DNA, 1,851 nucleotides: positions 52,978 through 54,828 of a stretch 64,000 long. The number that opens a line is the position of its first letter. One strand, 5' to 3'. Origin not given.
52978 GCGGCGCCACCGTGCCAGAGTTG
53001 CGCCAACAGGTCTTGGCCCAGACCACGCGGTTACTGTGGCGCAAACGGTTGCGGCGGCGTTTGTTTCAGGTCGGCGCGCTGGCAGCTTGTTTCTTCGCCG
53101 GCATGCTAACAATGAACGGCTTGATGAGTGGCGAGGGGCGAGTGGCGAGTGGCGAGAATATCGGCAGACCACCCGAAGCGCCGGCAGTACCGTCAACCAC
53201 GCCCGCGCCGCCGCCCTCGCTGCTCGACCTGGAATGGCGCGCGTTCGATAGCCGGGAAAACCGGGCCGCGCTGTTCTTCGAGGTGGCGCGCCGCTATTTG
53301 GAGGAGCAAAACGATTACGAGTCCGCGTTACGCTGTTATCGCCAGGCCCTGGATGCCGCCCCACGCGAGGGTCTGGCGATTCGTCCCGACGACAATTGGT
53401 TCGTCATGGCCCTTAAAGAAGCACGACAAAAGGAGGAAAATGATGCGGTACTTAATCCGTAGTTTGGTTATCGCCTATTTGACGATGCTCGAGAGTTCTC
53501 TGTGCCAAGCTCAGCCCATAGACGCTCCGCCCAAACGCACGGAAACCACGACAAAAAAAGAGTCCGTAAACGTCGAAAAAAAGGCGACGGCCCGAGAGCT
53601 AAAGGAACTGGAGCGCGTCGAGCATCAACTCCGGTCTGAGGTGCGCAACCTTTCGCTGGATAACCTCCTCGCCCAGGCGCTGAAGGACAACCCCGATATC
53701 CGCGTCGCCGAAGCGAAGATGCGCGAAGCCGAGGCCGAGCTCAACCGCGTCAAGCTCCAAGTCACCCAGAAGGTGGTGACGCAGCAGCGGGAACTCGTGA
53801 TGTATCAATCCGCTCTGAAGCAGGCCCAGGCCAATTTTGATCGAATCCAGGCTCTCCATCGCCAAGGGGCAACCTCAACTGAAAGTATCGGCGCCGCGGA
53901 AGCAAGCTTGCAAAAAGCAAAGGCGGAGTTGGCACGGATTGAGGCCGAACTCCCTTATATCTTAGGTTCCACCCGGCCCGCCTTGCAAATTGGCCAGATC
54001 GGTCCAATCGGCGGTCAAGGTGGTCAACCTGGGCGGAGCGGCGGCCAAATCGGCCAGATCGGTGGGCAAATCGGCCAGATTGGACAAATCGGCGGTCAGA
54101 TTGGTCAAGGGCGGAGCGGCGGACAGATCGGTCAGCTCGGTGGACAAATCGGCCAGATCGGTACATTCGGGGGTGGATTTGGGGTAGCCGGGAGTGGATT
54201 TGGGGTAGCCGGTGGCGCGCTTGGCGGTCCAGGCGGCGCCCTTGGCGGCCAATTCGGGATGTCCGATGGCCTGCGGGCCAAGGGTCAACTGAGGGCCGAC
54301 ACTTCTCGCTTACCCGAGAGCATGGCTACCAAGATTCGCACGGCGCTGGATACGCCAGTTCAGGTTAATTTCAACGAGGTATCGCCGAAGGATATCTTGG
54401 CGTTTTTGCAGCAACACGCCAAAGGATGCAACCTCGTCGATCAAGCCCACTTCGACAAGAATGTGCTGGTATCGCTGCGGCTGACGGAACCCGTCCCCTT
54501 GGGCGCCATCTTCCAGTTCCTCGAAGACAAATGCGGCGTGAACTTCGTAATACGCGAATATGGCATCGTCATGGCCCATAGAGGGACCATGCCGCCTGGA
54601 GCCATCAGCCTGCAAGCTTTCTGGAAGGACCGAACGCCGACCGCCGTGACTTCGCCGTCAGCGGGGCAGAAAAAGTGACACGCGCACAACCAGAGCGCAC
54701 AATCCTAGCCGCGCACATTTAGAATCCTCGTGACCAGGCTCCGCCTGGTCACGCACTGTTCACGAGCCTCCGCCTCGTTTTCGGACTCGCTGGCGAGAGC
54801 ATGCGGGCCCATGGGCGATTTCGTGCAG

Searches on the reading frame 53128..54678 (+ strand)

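Call 105: search_protein_families(library=pfam, max_evalue=0.001, proteins=[window:53128-54678:+])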
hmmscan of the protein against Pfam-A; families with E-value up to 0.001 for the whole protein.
window:53128-54678:+ (516 aa): 1 family
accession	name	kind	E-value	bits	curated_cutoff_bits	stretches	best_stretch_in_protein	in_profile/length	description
PF02321.23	OEP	-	0.00087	19.6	22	0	214-274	114-174/187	Outer membrane efflux protein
